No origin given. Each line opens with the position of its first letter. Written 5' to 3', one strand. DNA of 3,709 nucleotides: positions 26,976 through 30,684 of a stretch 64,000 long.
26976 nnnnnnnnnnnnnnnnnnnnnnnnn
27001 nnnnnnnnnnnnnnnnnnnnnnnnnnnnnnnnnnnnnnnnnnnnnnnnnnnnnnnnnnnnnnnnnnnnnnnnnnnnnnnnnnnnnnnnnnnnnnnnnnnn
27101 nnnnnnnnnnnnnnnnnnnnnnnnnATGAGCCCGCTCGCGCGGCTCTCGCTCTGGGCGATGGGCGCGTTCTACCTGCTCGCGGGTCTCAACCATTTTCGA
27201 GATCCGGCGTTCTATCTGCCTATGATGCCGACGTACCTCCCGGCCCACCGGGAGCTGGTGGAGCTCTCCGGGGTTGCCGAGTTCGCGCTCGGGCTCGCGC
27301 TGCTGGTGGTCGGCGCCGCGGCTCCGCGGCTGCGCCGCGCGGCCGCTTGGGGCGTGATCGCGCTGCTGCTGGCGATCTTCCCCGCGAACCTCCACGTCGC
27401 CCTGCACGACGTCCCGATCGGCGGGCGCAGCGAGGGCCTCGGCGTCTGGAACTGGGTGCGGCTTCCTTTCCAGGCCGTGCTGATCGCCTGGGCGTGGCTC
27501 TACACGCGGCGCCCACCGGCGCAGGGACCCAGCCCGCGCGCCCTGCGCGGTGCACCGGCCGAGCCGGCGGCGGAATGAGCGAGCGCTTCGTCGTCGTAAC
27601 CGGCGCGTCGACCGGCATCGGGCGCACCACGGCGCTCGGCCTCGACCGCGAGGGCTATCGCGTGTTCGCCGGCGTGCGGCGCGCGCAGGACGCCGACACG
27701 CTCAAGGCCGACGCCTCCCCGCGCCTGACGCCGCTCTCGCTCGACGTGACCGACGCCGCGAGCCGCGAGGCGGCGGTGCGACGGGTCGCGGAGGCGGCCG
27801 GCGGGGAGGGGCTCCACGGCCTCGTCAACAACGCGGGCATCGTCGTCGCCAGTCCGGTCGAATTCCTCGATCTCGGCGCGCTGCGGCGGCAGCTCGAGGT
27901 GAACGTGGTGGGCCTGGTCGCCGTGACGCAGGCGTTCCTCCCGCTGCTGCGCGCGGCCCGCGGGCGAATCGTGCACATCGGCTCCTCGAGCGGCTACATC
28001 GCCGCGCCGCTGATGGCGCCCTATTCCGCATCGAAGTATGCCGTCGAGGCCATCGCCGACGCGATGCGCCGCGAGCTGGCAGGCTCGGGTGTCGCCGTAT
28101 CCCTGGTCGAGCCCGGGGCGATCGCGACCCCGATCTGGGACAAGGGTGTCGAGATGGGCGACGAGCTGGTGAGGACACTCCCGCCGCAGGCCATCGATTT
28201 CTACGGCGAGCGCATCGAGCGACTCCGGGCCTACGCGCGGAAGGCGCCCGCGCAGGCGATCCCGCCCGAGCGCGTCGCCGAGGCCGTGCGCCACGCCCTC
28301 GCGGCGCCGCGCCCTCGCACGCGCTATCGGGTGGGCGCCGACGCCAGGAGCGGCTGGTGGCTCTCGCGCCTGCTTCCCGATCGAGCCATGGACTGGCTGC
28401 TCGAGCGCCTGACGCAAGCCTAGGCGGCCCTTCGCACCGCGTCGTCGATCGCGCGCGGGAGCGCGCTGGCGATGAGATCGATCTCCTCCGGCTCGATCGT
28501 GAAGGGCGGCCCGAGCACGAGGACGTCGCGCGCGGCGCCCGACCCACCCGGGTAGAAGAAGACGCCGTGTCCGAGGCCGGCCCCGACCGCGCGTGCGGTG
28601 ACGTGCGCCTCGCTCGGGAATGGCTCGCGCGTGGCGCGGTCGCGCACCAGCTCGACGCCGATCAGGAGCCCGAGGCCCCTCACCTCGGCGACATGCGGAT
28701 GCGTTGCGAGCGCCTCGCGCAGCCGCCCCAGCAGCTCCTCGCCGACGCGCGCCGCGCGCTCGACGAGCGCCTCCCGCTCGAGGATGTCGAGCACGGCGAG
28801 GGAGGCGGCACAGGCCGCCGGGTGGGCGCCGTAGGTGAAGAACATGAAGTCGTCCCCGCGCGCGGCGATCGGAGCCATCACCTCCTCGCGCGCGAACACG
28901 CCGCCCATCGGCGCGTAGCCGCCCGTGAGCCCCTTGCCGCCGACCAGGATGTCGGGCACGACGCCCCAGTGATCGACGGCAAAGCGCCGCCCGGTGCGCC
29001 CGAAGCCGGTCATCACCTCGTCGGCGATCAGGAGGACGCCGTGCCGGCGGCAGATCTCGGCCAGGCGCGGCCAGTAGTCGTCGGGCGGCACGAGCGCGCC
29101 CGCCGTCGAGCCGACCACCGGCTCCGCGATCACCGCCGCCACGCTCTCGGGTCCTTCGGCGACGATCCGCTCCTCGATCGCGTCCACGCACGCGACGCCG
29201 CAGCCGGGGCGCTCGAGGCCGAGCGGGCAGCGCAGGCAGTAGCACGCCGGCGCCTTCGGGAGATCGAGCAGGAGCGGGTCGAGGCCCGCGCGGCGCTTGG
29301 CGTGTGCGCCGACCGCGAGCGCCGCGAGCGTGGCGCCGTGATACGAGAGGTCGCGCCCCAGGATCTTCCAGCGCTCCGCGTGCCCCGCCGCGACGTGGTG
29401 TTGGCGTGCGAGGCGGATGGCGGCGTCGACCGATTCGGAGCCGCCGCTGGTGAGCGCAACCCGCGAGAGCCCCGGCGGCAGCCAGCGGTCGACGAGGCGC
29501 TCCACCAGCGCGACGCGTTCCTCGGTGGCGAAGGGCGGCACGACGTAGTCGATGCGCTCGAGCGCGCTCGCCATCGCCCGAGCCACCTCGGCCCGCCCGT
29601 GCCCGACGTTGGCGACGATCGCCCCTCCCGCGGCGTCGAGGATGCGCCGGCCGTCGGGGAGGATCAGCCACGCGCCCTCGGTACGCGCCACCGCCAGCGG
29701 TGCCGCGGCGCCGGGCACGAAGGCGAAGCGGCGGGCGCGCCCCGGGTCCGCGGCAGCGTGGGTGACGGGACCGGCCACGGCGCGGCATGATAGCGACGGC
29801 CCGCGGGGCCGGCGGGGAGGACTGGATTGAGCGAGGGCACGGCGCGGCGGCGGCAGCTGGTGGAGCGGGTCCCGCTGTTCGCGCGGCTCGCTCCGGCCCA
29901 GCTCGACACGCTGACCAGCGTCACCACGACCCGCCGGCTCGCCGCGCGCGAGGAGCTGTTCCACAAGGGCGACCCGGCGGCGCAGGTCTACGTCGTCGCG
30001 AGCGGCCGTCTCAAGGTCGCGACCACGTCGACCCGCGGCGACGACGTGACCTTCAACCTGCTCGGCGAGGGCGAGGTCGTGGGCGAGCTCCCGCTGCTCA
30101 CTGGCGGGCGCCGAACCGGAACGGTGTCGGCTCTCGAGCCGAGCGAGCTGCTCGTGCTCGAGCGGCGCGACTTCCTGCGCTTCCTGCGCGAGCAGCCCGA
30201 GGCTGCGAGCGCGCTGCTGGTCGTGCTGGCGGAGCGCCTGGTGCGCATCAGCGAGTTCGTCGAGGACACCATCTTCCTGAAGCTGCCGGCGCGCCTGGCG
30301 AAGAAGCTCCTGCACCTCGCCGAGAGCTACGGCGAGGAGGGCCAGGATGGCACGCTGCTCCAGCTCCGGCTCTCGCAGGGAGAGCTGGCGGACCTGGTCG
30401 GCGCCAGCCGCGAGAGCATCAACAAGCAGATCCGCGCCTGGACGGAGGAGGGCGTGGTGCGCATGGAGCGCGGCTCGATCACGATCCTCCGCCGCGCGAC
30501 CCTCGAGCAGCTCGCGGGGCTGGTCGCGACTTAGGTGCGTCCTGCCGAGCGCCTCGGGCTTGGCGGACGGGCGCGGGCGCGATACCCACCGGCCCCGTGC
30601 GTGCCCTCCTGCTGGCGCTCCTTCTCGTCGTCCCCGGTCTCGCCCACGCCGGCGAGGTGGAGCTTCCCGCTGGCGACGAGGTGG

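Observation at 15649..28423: Thirteen co-directional genes: an SDR-rich, tightly coupled operon of unknown pathway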

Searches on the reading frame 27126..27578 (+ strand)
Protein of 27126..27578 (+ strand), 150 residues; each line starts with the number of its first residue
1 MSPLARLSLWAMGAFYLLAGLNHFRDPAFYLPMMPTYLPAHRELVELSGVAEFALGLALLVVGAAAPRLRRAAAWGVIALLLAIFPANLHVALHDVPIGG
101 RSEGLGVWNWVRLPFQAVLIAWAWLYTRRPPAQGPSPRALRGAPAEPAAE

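Call 10: search_protein_families(library=pfam, proteins=[window:27126-27578:+])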
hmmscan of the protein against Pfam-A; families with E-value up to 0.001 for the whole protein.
window:27126-27578:+ (150 aa): 0 families

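Call 11: search_protein_families(library=ncbifam, proteins=[window:27126-27578:+], max_evalue=1e-10)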
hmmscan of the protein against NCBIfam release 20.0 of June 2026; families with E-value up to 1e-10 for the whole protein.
window:27126-27578:+ (150 aa): 0 families

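Call 16: search_protein_families(library=pfam, proteins=[window:27126-27578:+], max_evalue=10)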
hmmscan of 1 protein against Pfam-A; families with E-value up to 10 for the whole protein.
window:27126-27578:+ (150 aa): 4 families
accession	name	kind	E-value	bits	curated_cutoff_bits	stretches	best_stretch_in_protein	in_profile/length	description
PF13564.11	DoxX_2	-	0.0035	17.9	26.3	1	12-83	6-76/103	DoxX-like family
PF07291.16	MauE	-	0.0073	17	27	1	2-84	2-83/128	Methylamine utilisation protein MauE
PF23636.1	DUF7144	-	0.01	16.4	27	1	5-89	5-86/115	Domain of unknown function (DUF7144)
PF11239.13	DUF3040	-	0.025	15.2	24.7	1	26-83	22-81/84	Protein of unknown function (DUF3040)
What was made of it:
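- On DoxX family: The window protein scores 17.9 bits against 26.3 (call 16).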

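Call 47: search_protein_families(library=pfam, alignment_id=A2, max_evalue=1)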
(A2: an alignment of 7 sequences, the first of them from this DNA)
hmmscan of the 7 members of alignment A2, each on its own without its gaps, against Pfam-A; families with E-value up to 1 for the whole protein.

A. member 1, seq(131 aa): 4 families
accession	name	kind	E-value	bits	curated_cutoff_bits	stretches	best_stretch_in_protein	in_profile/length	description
PF13564.11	DoxX_2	-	0.0024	18.4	26.3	1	12-83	6-76/103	DoxX-like family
PF07291.16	MauE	-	0.0048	17.6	27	1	2-84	2-83/128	Methylamine utilisation protein MauE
PF23636.1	DUF7144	-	0.0068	17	27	1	5-89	5-86/115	Domain of unknown function (DUF7144)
PF11239.13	DUF3040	-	0.022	15.4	24.7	1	26-83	22-81/84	Protein of unknown function (DUF3040)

B. families by the number of members that match (of 7 scanned): 6 families
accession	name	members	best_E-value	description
PF07291.16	MauE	6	4.7e-06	Methylamine utilisation protein MauE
PF13564.11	DoxX_2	3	3e-05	DoxX-like family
PF07681.17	DoxX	3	0.00045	DoxX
PF13781.11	DoxX_3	2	0.0014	DoxX-like family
PF23636.1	DUF7144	1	0.0068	Domain of unknown function (DUF7144)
PF11239.13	DUF3040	1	0.022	Protein of unknown function (DUF3040)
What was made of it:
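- On DoxX family: Orthologues reach E 4.7e-6 (MauE) and 3e-5 (DoxX_2) (call 47).
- Checked: 'DoxX-like' is below threshold for the window protein (E 0.0035; call 16), but orthologues hit the same clan (MauE 4.7e-6, DoxX_2 3e-5; call 47).
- The membrane protein hits the DoxX/MauE clan (call 47).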

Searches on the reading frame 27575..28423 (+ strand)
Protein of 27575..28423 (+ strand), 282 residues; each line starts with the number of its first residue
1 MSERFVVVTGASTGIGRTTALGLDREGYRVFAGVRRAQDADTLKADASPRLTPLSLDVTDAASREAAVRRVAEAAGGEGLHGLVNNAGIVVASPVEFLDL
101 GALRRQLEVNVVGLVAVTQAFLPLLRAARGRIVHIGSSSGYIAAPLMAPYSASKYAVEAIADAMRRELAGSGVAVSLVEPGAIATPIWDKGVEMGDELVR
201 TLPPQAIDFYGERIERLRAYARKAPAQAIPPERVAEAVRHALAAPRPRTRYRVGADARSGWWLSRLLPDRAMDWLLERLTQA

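Call 10: search_protein_families(library=pfam, proteins=[window:27575-28423:+])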
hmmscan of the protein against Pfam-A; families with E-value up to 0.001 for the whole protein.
window:27575-28423:+ (282 aa): 5 families
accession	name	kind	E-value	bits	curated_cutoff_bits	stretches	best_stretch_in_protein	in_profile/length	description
PF00106.31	adh_short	-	2.1e-43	148.5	26.6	1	5-190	2-189/195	short chain dehydrogenase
PF13561.12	adh_short_C2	-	1.6e-29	103.6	27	1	10-193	1-185/236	Enoyl-(Acyl carrier protein) reductase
PF08659.16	KR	-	9.8e-11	42.3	22.6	1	6-170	3-170/180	KR domain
PF08643.16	DUF1776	-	3.9e-08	33.5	25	1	6-268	6-289/294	Fungal family of unknown function (DUF1776)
PF01370.27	Epimerase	-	8.5e-06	25.8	20.9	1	6-168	1-160/240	NAD dependent epimerase/dehydratase family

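Call 11: search_protein_families(library=ncbifam, proteins=[window:27575-28423:+], max_evalue=1e-10)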
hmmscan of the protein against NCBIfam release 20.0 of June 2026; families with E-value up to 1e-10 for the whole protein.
window:27575-28423:+ (282 aa): 182 families (the best 25 are shown)
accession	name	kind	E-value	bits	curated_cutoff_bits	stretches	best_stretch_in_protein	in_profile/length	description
NF004826.0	PRK06182.1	subfamily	2e-57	194.6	305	1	2-279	3-272/274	oxidoreductase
NF004649.0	PRK05993.1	equivalog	1.3e-56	191.9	387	1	3-278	4-275/277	SDR family oxidoreductase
NF005372.1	PRK06914.1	subfamily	2.4e-56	191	320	1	4-279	3-276/279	SDR family oxidoreductase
NF004823.0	PRK06179.1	subfamily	7.5e-49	166.6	310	1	3-277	5-264/271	oxidoreductase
NF005950.0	PRK08017.1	equivalog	7.5e-48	163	326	1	5-187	4-183/256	SDR family oxidoreductase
NF004284.0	PRK05693.1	equivalog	5.3e-47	160.7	326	1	5-278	3-266/274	SDR family oxidoreductase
NF004824.0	PRK06180.1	subfamily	9.7e-47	159.4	298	1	3-257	4-250/279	oxidoreductase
NF006114.0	PRK08263.1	subfamily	2.1e-43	148.6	290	1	2-256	2-245/280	short chain dehydrogenase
NF006073.0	PRK08219.1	equivalog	7e-42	143.7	218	1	3-188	3-179/227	SDR family oxidoreductase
NF006123.0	PRK08267.1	equivalog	1.5e-41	142.3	261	1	5-278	4-255/261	SDR family oxidoreductase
NF005878.0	PRK07825.1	subfamily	2.7e-41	141.7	287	1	2-193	8-196/278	short chain dehydrogenase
NF049977.1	KDhSphingRedKdsR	equivalog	1.4e-38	132.8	400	1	2-277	2-264/267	3-ketodihydrosphingosine reductase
NF006776.0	PRK09291.1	equivalog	1e-37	130.2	265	1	5-194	4-189/257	SDR family oxidoreductase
NF004825.0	PRK06181.1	equivalog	4.6e-36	124.5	215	1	2-193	5-198/268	SDR family oxidoreductase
NF004526.0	PRK05872.1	subfamily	6.9e-36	123.8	276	1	2-189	9-196/297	short-chain dehydrogenase/reductase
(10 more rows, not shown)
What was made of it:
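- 27575..28423 (+): SDR6, a classical SDR of the PRK06182 type. It is a lineage-specific addition. Calls 10 and 11.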

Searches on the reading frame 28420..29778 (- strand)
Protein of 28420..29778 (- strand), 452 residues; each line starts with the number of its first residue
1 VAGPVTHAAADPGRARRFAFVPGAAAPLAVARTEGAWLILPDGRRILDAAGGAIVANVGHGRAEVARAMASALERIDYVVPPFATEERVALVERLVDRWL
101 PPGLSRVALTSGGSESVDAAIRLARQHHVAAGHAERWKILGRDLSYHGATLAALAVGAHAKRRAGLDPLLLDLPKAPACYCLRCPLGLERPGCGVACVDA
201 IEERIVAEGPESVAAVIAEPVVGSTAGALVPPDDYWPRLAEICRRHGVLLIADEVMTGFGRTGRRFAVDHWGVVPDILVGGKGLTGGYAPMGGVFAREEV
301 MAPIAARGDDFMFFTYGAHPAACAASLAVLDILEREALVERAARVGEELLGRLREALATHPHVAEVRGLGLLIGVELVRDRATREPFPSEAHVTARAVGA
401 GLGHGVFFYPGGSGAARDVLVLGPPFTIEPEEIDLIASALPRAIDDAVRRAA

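Call 10: search_protein_families(library=pfam, proteins=[window:28420-29778:-])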
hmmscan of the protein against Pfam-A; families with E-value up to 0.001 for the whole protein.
window:28420-29778:- (452 aa): 1 family
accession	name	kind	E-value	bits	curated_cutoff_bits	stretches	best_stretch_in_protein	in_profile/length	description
PF00202.27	Aminotran_3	-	8.4e-87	291.9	30.5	1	27-444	10-403/403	Aminotransferase class-III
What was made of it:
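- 28420..29778 (-): Class III (omega-type) aminotransferase, convergent with the block. It is a frequent but not constant neighbour. Pfam Aminotran_3 (call 10).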

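Call 11: search_protein_families(library=ncbifam, proteins=[window:28420-29778:-], max_evalue=1e-10)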
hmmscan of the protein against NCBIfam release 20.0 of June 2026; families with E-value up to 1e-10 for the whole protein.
window:28420-29778:- (452 aa): 69 families (the best 25 are shown)
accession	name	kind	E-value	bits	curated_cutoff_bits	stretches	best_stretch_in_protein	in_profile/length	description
NF005685.0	PRK07483.1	equivalog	4.8e-114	381.6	485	1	29-450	15-441/444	aspartate aminotransferase family protein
NF005375.0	PRK06917.1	equivalog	3e-108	362.4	535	1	30-449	18-441/448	aspartate aminotransferase family protein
NF005683.0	PRK07481.1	subfamily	1.3e-101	340.8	575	1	26-446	28-449/453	hypothetical protein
NF005102.0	PRK06541.1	equivalog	1.9e-98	330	574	1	29-450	37-459/460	aspartate aminotransferase family protein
NF005682.0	PRK07480.1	subfamily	2e-94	316.9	510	1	30-449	39-454/459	aminotransferase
NF005812.0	PRK07678.1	subfamily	8.1e-94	314.8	488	1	26-445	29-448/451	aminotransferase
NF005447.0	PRK07036.1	equivalog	3.7e-92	309.4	618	1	25-449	34-457/468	aminotransferase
NF004718.0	PRK06062.1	subfamily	2.1e-83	280.4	472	1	25-445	37-447/454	hypothetical protein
NF004767.0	PRK06105.1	subfamily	9.5e-83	278.2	517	1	25-449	29-452/460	aminotransferase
NF052567.1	OmAmTferAptACaul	equivalog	2e-82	277.2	500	1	26-445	18-429/431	omega-aminotransferase AptA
NF005684.0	PRK07482.1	subfamily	5.1e-81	272.6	687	1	20-449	26-457/464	hypothetical protein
TIGR00508.1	bioA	equivalog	1.9e-79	267.2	405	1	25-444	12-418/419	adenosylmethionine--8-amino-7-oxononanoate transaminase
NF004426.0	PRK05769.1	equivalog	2.9e-78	263.6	552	1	26-444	36-437/441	acetyl ornithine aminotransferase family protein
NF049939.1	HyAminethphonNHLyPbfA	equivalog_domain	1.2e-77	261.3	525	1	30-445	47-440/442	(R)-1-hydroxy-2-aminoethylphosphonate ammonia-lyase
NF004625.0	PRK05965.1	subfamily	5e-77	259.6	729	1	31-449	33-450/460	hypothetical protein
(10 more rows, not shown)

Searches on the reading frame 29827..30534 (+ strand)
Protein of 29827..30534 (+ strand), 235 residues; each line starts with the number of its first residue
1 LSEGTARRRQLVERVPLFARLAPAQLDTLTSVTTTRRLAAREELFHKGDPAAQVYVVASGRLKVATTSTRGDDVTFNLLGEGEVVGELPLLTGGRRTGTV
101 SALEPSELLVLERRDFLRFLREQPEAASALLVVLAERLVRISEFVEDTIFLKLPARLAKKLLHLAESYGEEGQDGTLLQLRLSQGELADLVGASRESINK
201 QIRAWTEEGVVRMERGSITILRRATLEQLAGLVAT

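Call 10: search_protein_families(library=pfam, proteins=[window:29827-30534:+])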
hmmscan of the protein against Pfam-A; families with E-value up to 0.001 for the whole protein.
window:29827-30534:+ (235 aa): 3 families
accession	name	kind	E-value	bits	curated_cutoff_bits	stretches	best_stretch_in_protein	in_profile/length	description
PF00027.35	cNMP_binding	-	5.7e-23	81.1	27.5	1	36-122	2-88/89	Cyclic nucleotide-binding domain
PF13545.12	HTH_Crp_2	-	3.2e-16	59.5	27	1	155-229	1-70/70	Crp-like helix-turn-helix domain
PF00325.26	Crp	-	0.00056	20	21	0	180-199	1-20/32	Bacterial regulatory proteins, crp family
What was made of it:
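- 29827..30534 (+): Crp/Fnr-family regulator with a cNMP-binding domain. Call 10.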

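Call 11: search_protein_families(library=ncbifam, proteins=[window:29827-30534:+], max_evalue=1e-10)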
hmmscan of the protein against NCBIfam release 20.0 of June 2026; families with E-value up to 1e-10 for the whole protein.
window:29827-30534:+ (235 aa): 7 families
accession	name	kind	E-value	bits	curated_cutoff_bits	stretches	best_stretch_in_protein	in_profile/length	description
NF008732.0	PRK11753.1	equivalog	4.1e-22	78.7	266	1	24-218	14-208/214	cAMP-activated global transcriptional regulator CRP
TIGR03697.1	NtcA_cyano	equivalog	2.3e-20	73.2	244.95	1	44-226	4-188/193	global nitrogen regulator NtcA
NF053664.1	TransRegPtrACyano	equivalog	1.2e-13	50.8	300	1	53-217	29-186/196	Crp/Fnr family transcriptional regulator PtrA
NF006901.0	PRK09392.1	equivalog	4e-12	46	211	1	10-230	7-221/236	transcriptional activator FtrB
NF010499.0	PRK13918.1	equivalog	2.1e-11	43.7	274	1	33-230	12-201/205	CRP/FNR family transcriptional regulator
NF041163.2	encap_f2b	equivalog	2.6e-11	43.3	400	1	15-131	76-194/450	family 2B encapsulin nanocompartment shell protein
NF058543.1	ActPatMycb56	equivalog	8.3e-11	41.3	460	0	17-139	3-123/317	acetyltransferase Pat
